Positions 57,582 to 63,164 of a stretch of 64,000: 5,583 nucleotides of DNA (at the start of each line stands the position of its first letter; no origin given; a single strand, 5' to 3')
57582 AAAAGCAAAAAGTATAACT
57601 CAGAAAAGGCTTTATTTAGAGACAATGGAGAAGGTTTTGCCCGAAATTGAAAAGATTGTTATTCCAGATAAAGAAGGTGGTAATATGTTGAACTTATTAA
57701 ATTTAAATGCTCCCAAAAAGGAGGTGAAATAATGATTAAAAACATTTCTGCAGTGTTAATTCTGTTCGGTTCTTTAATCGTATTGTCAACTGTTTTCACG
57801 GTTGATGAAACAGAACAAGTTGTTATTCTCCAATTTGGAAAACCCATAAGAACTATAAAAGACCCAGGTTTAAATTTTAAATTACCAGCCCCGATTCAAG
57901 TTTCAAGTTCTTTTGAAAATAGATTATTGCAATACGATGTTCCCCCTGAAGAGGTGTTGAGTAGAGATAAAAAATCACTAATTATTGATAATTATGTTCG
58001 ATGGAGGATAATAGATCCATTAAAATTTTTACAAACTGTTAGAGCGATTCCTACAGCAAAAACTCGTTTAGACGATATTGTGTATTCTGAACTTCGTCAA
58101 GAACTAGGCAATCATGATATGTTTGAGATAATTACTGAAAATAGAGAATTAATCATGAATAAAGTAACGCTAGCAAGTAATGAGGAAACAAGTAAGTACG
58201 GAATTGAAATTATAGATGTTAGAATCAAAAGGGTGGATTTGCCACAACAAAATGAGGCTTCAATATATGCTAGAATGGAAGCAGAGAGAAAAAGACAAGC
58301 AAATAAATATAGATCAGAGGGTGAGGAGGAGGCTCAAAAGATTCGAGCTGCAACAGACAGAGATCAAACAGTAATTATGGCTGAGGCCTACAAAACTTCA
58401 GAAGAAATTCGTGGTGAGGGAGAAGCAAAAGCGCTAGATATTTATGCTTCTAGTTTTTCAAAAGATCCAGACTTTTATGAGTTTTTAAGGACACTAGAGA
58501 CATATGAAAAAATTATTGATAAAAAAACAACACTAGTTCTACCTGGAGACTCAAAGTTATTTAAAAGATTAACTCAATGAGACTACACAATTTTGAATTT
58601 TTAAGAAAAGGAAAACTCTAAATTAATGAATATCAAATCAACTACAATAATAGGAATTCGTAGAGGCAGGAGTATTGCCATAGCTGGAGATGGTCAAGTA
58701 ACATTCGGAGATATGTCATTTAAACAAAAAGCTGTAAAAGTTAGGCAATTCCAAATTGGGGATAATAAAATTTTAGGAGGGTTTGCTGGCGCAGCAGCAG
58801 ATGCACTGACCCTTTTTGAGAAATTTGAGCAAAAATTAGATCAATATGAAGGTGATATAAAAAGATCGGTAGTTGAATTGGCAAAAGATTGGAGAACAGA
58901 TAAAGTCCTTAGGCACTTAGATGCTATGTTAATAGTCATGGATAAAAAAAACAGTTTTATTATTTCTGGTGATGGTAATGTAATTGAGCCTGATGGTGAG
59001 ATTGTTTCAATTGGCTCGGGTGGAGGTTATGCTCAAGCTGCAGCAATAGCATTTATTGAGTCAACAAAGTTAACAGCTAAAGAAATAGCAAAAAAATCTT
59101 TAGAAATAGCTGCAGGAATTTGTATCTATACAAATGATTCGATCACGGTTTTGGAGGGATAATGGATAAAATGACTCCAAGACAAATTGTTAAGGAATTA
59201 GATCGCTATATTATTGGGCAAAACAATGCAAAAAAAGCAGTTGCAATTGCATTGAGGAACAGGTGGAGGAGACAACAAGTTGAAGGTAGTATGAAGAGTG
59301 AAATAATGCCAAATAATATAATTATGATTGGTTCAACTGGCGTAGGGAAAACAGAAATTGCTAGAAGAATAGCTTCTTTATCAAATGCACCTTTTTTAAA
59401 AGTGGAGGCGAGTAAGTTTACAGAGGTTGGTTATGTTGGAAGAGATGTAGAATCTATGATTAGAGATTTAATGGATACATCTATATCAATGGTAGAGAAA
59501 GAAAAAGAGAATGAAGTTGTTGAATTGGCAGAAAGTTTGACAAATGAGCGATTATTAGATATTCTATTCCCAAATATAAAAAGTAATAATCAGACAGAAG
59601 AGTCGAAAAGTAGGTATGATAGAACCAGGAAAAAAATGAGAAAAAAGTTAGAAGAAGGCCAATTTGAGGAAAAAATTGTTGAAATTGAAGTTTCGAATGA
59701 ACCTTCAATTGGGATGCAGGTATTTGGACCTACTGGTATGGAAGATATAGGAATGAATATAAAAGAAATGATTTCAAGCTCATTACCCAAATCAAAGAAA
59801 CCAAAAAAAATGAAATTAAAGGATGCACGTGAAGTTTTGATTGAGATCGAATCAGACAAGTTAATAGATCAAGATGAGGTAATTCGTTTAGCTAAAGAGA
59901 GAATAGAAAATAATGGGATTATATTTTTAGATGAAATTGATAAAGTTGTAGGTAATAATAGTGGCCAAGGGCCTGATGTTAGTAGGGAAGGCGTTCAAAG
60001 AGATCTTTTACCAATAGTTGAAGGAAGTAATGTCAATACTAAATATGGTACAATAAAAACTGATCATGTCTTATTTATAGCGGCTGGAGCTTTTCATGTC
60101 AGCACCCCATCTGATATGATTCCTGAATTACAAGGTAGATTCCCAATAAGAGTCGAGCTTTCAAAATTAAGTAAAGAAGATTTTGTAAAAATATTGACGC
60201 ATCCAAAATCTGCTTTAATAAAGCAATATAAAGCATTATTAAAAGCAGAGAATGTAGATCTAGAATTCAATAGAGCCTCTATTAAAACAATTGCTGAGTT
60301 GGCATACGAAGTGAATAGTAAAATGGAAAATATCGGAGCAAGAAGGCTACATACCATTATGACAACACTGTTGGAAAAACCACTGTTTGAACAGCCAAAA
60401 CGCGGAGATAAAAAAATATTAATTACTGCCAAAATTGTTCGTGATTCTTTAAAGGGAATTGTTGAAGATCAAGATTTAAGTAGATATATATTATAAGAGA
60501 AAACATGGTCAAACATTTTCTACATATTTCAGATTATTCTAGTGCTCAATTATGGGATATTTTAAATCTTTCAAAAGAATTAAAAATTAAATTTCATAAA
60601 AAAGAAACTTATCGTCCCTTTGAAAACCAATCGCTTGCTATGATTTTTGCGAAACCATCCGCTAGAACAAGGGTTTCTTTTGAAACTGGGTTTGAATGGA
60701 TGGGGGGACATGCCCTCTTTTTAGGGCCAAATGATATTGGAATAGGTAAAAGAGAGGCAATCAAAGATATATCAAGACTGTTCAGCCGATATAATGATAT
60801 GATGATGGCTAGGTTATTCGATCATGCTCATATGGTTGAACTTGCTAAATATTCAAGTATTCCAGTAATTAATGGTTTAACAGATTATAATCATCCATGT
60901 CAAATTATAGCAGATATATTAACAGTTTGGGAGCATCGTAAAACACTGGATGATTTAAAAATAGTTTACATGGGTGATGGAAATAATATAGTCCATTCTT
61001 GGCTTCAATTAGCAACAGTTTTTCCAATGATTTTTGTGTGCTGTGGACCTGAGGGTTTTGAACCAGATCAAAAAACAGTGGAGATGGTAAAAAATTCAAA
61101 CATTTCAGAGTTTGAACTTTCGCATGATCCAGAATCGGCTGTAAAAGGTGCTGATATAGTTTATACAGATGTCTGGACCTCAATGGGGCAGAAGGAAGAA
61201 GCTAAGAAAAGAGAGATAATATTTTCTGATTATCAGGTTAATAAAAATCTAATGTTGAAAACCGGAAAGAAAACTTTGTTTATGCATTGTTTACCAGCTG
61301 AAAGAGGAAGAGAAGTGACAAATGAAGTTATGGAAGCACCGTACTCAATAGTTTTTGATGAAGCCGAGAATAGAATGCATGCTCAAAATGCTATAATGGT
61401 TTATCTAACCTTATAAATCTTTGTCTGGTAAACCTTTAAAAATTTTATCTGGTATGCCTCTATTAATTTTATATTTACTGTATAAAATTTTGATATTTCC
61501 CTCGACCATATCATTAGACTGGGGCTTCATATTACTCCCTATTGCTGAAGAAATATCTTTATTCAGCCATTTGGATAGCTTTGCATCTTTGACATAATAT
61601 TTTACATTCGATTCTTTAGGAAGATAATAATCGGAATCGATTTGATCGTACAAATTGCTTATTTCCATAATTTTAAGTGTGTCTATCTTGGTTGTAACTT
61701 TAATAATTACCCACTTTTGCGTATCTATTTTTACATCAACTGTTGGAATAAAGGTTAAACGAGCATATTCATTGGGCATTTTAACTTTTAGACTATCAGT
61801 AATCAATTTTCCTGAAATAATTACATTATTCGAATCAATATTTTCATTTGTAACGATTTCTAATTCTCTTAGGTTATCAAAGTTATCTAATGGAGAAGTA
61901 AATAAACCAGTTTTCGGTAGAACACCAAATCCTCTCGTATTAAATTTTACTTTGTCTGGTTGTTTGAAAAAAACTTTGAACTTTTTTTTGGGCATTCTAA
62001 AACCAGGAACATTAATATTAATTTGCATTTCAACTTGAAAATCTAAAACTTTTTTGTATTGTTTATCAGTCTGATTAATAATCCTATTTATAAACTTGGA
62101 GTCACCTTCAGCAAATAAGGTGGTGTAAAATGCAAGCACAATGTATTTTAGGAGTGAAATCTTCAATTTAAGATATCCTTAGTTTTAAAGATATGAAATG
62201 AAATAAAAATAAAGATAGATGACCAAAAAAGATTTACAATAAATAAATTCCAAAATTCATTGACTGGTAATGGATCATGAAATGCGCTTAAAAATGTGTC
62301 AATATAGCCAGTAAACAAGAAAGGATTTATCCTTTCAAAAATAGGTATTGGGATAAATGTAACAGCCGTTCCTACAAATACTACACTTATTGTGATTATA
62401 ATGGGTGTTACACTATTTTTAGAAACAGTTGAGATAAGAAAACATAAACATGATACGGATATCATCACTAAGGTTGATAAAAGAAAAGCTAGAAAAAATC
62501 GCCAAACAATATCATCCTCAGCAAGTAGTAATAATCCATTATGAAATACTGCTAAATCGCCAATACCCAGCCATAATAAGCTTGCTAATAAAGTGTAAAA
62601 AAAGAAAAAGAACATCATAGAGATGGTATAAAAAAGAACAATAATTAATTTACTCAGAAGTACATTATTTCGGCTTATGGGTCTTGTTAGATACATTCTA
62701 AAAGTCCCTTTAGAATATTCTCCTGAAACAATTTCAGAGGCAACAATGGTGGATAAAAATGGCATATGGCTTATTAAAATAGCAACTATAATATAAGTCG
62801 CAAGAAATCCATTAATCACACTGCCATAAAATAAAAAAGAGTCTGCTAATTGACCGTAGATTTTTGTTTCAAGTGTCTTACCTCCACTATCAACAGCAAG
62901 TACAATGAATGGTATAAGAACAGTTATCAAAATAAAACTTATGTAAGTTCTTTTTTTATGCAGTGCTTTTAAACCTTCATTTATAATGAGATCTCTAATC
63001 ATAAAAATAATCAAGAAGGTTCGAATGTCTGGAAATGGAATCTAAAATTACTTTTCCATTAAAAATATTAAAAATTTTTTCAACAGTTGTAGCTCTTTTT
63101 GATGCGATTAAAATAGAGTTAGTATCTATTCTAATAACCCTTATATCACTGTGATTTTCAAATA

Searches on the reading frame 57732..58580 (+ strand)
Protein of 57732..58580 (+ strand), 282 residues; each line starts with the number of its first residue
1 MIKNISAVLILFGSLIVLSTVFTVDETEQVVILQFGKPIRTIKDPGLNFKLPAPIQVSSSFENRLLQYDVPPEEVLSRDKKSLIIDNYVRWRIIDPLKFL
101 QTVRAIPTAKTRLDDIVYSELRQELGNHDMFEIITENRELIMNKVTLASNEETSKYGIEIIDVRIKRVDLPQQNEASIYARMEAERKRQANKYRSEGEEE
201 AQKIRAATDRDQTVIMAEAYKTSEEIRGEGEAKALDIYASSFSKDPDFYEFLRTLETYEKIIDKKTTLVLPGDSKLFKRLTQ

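Call 92: search_protein_families(library=pfam, proteins=[window:57732-58580:+], max_evalue=0.00001)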
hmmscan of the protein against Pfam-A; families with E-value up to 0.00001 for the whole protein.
window:57732-58580:+ (282 aa): 1 family
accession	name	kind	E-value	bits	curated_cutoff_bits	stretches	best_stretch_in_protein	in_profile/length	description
PF01145.31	Band_7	-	5.3e-34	118.2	23.6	1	23-198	2-175/176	SPFH domain / Band 7 family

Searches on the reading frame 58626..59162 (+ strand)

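Call 92: search_protein_families(library=pfam, proteins=[window:58626-59162:+], max_evalue=0.00001)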
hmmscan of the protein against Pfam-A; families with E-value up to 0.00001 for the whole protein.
window:58626-59162:+ (178 aa): 1 family
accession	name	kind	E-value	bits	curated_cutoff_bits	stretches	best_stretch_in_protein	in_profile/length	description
PF00227.31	Proteasome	-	2.6e-21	76.6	22.4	1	5-175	4-186/189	Proteasome subunit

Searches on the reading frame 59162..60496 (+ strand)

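Call 92: search_protein_families(library=pfam, proteins=[window:59162-60496:+], max_evalue=0.00001)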
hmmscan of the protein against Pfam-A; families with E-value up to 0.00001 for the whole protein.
window:59162-60496:+ (444 aa): 4 families
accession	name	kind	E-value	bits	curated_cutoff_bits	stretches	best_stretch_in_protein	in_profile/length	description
PF07724.20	AAA_2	-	7.4e-32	111.1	27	1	184-330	5-166/166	AAA domain (Cdc48 subfamily)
PF00004.35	AAA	-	5.5e-16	59.6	21.2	2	239-333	48-129/131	ATPase family associated with various cellular activities (AAA)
PF10431.15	ClpB_D2-small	-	3.5e-07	30.6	21.9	1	336-416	1-72/81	C-terminal, D2-small domain, of ClpB protein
PF07728.20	AAA_5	-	5e-06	27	22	0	52-88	1-38/139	AAA domain (dynein-related subfamily)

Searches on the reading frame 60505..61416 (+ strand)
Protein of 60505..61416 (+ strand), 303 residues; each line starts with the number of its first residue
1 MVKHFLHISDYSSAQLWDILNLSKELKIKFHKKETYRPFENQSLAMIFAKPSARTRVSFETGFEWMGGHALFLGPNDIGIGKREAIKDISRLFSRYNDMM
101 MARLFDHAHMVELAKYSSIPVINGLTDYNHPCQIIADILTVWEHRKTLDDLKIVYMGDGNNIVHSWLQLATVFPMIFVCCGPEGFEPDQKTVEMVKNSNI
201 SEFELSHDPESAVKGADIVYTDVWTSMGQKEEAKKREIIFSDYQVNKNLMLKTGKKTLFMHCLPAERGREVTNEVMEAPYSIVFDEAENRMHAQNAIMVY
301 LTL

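Call 92: search_protein_families(library=pfam, proteins=[window:60505-61416:+], max_evalue=0.00001)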
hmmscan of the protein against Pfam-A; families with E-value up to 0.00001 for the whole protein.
window:60505-61416:+ (303 aa): 2 families
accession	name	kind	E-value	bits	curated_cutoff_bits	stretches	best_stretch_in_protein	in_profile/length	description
PF00185.30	OTCace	-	1.6e-55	187.9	29.4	1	150-301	2-157/157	Aspartate/ornithine carbamoyltransferase, Asp/Orn binding domain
PF02729.26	OTCace_N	-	5.8e-43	147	29.9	1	3-143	1-148/148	Aspartate/ornithine carbamoyltransferase, carbamoyl-P binding domain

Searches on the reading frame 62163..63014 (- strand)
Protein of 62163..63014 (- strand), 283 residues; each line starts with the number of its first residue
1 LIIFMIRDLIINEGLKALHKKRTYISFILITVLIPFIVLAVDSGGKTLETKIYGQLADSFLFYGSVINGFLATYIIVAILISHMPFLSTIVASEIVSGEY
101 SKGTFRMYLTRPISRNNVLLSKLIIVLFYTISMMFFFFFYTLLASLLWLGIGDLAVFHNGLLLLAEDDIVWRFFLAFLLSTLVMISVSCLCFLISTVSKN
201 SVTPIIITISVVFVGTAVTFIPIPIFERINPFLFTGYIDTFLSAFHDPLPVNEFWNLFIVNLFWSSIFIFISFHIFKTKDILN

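Call 92: search_protein_families(library=pfam, proteins=[window:62163-63014:-], max_evalue=0.00001)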
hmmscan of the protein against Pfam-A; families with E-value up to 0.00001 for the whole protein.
window:62163-63014:- (283 aa): 2 families
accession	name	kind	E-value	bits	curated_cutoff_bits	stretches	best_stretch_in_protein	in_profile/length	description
PF12730.13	ABC2_membrane_4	-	1.8e-14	54.6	27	1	9-215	1-179/179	ABC-2 family transporter protein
PF12679.13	ABC2_membrane_2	-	6.6e-11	42.4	27.2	1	26-281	16-283/283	ABC-2 family transporter protein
